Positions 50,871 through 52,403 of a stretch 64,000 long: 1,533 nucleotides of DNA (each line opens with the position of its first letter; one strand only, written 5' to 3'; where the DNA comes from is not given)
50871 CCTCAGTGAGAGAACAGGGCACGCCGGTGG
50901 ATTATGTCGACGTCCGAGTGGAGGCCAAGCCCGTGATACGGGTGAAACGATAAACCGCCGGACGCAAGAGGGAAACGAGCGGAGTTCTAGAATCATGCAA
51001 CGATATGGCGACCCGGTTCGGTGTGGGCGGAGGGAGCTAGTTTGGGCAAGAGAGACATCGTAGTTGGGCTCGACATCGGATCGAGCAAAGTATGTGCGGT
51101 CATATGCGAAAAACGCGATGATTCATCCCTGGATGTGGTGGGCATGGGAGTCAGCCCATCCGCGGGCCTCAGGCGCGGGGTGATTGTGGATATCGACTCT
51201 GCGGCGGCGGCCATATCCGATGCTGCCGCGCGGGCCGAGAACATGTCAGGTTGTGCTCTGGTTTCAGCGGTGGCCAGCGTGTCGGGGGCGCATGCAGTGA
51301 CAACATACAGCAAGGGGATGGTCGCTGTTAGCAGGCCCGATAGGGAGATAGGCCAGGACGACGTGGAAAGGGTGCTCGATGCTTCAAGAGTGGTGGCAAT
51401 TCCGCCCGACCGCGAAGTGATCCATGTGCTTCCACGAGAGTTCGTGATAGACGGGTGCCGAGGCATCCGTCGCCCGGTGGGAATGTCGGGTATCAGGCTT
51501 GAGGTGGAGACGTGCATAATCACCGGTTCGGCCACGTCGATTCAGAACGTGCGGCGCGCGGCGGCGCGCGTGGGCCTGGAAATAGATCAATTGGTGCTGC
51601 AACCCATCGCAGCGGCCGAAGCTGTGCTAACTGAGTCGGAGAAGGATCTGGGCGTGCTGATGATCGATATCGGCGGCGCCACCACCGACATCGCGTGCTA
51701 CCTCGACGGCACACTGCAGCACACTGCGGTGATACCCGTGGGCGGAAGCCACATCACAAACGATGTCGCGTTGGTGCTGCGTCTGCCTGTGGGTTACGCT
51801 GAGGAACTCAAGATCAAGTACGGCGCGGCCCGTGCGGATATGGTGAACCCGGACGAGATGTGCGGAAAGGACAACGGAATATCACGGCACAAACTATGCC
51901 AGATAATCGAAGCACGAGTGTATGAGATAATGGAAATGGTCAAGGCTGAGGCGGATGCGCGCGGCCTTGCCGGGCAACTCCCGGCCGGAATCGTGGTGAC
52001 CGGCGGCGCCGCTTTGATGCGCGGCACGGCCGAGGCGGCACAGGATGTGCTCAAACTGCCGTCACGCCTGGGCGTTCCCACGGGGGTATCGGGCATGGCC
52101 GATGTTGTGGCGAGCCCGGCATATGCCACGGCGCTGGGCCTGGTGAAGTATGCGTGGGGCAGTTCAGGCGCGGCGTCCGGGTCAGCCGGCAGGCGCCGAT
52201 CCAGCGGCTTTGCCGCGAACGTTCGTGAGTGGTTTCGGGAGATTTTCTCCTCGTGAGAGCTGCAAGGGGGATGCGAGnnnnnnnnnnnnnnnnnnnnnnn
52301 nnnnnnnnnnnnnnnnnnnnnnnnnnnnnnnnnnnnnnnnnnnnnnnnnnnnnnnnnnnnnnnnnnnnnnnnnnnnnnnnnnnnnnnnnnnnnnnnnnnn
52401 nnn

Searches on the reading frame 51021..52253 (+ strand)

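Call 49: search_protein_families(library=pfam, proteins=[window:51021-52253:+], max_evalue=0.001)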
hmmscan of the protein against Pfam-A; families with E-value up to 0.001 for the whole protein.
window:51021-52253:+ (411 aa): 6 families
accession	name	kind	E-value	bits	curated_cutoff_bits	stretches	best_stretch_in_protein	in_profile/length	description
PF14450.12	FtsA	-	5e-41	140.4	31.8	2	214-373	2-127/127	Cell division protein FtsA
PF02491.25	SHS2_FTSA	-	4.2e-28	98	25.4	1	89-168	1-79/79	SHS2 domain inserted in FTSA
PF06723.19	MreB_Mbl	-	2.2e-08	33.8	27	1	175-349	110-302/327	MreB/Mbl protein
PF06277.17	EutA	-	4e-05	23.1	27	1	205-249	138-182/475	Ethanolamine utilisation protein EutA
PF11104.14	PilM_2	-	4.2e-05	23.1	27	0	198-266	168-236/340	Type IV pilus assembly protein PilM;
PF00022.25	Actin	-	0.00072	18.7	27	0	167-255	99-189/410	Actin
